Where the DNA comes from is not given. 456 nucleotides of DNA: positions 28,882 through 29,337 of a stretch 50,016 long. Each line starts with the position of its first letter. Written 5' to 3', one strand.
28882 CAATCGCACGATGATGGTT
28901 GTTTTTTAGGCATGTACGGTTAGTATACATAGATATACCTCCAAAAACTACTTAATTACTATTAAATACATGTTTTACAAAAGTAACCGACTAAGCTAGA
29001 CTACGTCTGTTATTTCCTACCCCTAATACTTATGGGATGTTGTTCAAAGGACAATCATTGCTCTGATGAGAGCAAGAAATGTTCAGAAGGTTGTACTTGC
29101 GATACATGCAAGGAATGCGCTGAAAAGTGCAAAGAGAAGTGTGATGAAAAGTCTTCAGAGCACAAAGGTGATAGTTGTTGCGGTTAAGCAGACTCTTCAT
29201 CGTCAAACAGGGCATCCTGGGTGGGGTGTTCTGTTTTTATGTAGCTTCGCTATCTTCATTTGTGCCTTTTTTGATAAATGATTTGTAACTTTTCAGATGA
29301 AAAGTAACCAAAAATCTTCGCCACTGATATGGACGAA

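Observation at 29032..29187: Unannotated 51-aa metallothionein-like protein (24% Cys)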

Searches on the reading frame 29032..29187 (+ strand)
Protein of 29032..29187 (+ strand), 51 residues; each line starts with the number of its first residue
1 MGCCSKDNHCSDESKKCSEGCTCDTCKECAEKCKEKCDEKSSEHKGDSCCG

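Call 3: search_protein_families(library=pfam, proteins=[window:29032-29187:+], max_evalue=1)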
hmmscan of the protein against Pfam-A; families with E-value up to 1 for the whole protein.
window:29032-29187:+ (51 aa): 0 families

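Call 6: find_homologous_proteins(query=window:29032-29184:+, max_evalue=0.01)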
Query seq(51 aa): no candidate shares three 5-residue words with the query. No homologue found.

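Call 14: search_protein_families(library=ncbifam, proteins=[window:29032-29187:+], max_evalue=1)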
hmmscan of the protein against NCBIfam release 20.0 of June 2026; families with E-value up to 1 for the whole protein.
window:29032-29187:+ (51 aa): 0 families

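Call 15: find_encoding_contigs(protein=window:29032-29187:+, flank=10000, max_places=10)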
Protein window:29032-29187:+ (51 aa): no gene with exactly this product is on record in the collection.

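Call 17: search_protein_representatives(protein=window:29032-29184:+)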
Query: 51 residues. Proteins with E-value up to 0.001 (for the whole library): 1; up to 1e-10: 0; up to 1e-30: 0. The best 1 are listed.
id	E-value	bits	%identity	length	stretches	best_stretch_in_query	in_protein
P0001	5.8e-04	36.1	74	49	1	1-50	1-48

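Call 19: find_encoding_contigs(protein=P0001, flank=10000, max_places=10)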
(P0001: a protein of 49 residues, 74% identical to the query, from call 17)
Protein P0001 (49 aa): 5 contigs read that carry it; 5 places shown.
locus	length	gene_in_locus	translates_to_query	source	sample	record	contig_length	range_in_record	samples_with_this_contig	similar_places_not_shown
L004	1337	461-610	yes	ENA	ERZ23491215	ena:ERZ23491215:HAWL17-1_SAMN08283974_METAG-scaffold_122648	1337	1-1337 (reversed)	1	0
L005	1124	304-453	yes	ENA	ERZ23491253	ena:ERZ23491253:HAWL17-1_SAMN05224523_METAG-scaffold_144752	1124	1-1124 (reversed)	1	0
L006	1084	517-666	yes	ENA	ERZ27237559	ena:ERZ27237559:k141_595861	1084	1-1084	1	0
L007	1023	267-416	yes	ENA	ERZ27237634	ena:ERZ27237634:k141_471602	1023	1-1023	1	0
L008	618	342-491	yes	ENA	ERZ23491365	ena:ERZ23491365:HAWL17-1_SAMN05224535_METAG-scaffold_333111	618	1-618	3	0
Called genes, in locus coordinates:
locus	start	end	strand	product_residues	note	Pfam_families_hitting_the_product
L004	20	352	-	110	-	PF01638:HxlR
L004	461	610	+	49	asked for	-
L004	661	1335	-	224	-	?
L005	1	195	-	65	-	?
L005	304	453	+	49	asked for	-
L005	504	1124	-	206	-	?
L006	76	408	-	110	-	PF01638:HxlR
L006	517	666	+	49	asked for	-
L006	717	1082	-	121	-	?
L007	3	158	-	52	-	?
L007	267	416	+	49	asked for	-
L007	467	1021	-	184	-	?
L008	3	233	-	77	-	?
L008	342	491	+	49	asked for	-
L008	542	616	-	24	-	?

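Call 35: find_homologous_proteins(query=A5, max_evalue=0.1)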
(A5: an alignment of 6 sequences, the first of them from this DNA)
Query A5 (6 sequences) (51 aa, profile of the alignment): 1 proteins with E <= 0.1 among 277 candidates.
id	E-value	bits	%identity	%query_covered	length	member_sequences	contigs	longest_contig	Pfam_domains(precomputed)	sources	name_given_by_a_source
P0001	6.2e-12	63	67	92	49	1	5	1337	-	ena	-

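Call 36: search_protein_families(library=pfam, alignment_id=A5, max_evalue=10)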
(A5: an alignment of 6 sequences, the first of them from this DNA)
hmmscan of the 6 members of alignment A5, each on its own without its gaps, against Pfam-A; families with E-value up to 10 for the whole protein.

A. member 1, seq(51 aa): 0 families

B. families by the number of members that match (of 6 scanned): 0 families

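Call 37: search_solved_structures(query=A5, max_evalue=10, show_alignments=3)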
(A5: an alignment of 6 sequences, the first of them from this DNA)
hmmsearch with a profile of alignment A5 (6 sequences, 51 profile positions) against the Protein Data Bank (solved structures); distinct sequences matched with E-value up to 10: 0.

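Call 78: predict_structure(alignment_id=A8)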
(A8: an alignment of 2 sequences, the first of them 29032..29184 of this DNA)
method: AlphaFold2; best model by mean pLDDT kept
length: 51 residues; sequences in the alignment: 2
mean_pLDDT: 61.4   pTM: 0.39
mean pLDDT of the five models: 61.4, 53.4, 53.1, 52.6, 48.5
residues with pLDDT >= 90: 0; 70-90: 16; 50-70: 30; < 50: 5
segments of 3 or more residues with pLDDT < 50: 45-47
pLDDT, mean of each block of 10 residues (from residue 1): 55 56 72 72 53 52
secondary structure, 60 per line:
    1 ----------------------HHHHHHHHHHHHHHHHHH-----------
elements in order: H23-40
